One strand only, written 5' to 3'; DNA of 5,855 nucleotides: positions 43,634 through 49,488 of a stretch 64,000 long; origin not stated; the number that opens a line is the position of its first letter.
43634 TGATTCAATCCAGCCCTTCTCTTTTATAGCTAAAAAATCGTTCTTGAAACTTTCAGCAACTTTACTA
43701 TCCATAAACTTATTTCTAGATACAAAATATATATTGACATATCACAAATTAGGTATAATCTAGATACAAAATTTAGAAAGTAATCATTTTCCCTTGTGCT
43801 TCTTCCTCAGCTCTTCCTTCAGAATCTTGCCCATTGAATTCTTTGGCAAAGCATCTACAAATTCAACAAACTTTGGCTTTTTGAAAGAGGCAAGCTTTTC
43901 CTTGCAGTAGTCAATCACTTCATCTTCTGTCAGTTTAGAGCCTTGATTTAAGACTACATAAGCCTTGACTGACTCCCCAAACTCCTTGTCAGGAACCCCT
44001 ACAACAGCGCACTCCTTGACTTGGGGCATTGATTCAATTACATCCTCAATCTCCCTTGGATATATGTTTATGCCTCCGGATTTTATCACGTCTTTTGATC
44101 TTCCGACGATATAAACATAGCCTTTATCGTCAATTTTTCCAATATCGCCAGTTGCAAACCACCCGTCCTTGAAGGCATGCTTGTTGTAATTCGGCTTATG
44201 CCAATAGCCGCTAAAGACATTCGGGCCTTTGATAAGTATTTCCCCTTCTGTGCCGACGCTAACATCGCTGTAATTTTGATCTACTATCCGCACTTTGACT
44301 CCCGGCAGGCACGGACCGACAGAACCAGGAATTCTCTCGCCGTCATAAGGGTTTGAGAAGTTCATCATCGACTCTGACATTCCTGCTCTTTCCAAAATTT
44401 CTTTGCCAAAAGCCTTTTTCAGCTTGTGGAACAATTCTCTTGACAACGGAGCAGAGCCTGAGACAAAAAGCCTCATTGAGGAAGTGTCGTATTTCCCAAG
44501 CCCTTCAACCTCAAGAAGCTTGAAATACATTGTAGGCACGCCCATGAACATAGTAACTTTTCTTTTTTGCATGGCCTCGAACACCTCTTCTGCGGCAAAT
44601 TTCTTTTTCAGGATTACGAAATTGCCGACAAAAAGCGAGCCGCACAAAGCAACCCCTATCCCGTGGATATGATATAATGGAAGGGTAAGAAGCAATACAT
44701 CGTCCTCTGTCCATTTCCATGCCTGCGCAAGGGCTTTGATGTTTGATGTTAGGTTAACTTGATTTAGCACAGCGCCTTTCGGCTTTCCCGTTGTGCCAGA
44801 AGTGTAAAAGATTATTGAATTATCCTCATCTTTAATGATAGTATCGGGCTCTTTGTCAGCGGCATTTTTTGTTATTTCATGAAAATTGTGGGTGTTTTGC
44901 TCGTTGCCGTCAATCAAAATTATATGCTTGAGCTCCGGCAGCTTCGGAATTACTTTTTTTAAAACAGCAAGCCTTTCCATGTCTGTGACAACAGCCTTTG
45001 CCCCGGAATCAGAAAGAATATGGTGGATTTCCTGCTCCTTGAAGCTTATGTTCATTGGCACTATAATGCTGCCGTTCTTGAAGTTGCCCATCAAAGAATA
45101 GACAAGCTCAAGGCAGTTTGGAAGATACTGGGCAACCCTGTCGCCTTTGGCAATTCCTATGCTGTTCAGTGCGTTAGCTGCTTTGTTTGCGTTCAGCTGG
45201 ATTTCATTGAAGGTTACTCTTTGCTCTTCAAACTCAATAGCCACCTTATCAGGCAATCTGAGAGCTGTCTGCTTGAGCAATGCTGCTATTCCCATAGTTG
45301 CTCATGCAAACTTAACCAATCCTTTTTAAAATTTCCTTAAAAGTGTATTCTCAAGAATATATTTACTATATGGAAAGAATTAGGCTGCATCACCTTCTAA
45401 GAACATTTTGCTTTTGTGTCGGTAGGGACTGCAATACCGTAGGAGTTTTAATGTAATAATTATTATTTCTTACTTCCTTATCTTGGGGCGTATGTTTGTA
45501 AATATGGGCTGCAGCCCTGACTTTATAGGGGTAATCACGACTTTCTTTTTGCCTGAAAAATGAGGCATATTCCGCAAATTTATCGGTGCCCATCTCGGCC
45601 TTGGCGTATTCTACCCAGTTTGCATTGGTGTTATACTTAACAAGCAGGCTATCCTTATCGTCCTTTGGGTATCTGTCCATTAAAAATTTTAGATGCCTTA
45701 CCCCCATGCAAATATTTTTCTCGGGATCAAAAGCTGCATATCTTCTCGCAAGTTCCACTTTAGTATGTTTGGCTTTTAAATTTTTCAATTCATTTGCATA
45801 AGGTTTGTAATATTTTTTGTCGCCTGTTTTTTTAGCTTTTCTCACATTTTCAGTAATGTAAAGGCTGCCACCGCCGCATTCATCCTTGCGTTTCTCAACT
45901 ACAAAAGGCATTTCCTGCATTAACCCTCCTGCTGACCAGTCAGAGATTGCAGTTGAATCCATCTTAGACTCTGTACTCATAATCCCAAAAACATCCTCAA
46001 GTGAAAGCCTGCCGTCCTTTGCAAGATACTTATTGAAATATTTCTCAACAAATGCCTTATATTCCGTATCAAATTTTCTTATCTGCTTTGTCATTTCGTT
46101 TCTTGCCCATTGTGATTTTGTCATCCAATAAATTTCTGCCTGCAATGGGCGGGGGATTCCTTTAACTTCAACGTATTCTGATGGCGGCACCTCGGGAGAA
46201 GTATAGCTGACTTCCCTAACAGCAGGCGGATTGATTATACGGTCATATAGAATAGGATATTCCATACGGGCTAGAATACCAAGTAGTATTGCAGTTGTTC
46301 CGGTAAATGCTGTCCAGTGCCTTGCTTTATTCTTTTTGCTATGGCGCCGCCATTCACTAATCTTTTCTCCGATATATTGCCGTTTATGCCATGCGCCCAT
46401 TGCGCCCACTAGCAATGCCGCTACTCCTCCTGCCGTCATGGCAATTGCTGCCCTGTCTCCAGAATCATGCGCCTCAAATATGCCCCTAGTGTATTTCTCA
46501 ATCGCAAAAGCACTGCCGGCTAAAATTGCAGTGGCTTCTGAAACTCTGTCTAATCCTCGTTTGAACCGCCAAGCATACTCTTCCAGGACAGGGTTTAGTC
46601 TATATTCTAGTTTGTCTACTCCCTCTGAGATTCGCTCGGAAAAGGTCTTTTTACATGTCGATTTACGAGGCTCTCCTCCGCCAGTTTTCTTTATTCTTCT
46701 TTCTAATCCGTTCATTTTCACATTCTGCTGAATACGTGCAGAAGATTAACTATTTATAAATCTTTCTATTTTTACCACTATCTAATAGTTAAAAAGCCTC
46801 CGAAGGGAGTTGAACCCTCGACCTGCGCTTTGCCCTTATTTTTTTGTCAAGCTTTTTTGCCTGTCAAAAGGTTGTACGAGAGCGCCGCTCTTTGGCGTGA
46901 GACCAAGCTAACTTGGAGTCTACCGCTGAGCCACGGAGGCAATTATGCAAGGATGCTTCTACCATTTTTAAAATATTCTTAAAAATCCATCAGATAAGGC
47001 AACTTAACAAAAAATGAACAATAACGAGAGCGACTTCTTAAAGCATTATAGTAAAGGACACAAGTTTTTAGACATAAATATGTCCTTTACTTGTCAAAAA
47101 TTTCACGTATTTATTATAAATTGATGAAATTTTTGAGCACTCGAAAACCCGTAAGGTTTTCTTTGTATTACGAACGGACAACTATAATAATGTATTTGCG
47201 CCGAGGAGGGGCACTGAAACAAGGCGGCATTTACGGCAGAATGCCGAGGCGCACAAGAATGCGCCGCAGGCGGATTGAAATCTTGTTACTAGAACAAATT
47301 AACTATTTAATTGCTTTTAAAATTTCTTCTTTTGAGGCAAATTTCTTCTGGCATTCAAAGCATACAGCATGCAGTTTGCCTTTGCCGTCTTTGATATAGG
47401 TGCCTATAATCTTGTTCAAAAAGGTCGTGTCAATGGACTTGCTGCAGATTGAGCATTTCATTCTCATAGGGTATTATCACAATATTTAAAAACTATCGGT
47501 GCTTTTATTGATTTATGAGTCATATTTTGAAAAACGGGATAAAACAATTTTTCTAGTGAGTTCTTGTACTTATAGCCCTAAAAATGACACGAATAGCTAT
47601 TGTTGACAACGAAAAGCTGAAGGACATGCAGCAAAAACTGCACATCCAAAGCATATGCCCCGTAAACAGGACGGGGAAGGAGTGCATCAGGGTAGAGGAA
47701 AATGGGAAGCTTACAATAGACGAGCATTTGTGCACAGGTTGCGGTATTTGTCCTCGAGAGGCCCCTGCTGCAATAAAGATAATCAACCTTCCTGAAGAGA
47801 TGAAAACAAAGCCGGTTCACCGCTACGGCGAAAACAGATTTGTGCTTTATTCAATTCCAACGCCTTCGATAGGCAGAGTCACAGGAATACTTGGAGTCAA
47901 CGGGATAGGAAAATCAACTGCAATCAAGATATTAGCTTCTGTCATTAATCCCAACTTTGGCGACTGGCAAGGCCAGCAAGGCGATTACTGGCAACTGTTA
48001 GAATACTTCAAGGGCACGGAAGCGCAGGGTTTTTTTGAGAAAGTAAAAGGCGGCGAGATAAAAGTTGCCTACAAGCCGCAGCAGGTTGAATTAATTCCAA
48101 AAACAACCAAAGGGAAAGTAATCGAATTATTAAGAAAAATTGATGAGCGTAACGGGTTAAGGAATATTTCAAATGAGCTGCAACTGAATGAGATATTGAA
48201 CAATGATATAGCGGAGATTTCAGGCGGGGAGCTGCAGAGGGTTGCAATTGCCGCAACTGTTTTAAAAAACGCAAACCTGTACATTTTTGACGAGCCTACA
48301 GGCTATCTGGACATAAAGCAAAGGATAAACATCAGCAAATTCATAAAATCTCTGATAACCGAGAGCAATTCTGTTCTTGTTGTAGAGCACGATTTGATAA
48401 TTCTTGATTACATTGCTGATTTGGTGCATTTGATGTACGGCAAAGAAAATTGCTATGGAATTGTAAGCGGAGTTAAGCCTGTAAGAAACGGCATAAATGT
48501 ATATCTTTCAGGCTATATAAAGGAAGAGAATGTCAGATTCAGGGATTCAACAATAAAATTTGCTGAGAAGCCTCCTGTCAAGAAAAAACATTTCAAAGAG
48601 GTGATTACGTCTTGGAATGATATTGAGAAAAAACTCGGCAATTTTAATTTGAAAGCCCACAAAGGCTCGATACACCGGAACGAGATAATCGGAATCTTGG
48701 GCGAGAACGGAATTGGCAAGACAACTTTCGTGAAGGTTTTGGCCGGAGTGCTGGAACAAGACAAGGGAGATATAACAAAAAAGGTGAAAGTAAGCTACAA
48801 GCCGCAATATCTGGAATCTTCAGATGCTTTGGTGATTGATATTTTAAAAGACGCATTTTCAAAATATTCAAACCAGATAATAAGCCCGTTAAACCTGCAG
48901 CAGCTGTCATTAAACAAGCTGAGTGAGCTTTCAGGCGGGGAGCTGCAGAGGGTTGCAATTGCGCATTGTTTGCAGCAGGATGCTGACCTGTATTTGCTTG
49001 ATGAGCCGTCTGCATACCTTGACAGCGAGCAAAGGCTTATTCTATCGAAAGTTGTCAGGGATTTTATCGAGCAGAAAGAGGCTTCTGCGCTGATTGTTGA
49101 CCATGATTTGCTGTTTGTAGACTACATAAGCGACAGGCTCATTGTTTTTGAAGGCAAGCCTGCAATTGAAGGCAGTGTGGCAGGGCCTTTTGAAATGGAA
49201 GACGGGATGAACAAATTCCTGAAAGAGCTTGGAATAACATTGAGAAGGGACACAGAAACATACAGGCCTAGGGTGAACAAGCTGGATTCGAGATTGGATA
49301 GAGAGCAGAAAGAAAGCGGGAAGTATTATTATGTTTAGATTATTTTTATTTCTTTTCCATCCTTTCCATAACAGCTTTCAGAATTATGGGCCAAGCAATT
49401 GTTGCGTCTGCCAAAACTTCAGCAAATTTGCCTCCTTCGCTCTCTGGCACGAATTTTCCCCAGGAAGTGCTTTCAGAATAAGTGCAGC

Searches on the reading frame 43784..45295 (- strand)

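Call 53: search_protein_families(library=pfam, proteins=[window:43784-45295:-], max_evalue=0.001)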
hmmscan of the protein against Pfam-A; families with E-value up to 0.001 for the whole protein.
window:43784-45295:- (503 aa): 2 families
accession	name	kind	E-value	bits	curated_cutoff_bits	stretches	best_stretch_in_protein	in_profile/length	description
PF00501.34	AMP-binding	-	1.9e-88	297.3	29.9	1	8-365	2-384/384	AMP-binding enzyme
PF13193.12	AMP-binding_C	-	2.2e-23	83.4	24.5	1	415-490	1-76/76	AMP-binding enzyme C-terminal domain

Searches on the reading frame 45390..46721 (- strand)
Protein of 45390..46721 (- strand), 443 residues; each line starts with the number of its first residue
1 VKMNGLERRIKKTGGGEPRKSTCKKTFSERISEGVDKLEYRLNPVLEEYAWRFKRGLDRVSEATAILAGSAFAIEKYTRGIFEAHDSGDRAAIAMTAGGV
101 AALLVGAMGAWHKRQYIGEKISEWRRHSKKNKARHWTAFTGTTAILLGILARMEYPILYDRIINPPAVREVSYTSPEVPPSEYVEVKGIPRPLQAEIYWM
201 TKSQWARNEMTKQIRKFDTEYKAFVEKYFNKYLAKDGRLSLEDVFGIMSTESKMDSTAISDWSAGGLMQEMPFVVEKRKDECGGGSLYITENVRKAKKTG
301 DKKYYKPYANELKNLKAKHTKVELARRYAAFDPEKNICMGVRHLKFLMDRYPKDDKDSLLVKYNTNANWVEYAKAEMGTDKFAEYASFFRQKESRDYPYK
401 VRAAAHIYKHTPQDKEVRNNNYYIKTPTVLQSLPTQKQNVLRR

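Call 53: search_protein_families(library=pfam, proteins=[window:45390-46721:-], max_evalue=0.001)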
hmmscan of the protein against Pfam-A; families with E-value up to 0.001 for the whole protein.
window:45390-46721:- (443 aa): 1 family
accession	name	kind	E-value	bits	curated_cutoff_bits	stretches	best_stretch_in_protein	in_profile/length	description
PF01464.25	SLT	-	2.5e-11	43.6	21.3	2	236-281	9-54/117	Transglycosylase SLT domain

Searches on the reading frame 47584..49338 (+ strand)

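Call 53: search_protein_families(library=pfam, proteins=[window:47584-49338:+], max_evalue=0.001)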
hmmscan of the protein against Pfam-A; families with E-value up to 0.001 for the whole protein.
window:47584-49338:+ (584 aa): 10 families
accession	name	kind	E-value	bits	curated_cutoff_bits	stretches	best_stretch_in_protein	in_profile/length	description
PF00005.33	ABC_tran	-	8.5e-42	143.4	25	2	359-476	4-136/137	ABC transporter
PF02463.25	SMC_N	-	6.5e-07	29.4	40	0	98-270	25-198/220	RecF/RecN/SMC N terminal domain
PF13476.12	AAA_23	-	9.1e-07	30.1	27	0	99-213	21-139/201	AAA domain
PF13304.12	AAA_21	-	1.3e-06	29.2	27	0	99-130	1-31/304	AAA domain, putative AbiEii toxin, Type IV TA system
PF03215.21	Rad17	-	7.3e-05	23.2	23.8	0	364-504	43-169/186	Rad17 P-loop domain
PF05729.18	NACHT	-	0.00033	21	26.7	0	369-395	3-29/167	NACHT domain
PF13401.12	AAA_22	-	0.00034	21.4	27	0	367-474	6-92/130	AAA domain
PF00004.35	AAA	-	0.00046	21.1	21.2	0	371-428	3-57/131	ATPase family associated with various cellular activities (AAA)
PF13555.12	AAA_29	-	0.00087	19.4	27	0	359-388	15-44/61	P-loop containing region of AAA domain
PF00910.28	RNA_helicase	-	0.0009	20.1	21.5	0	371-413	3-51/105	RNA helicase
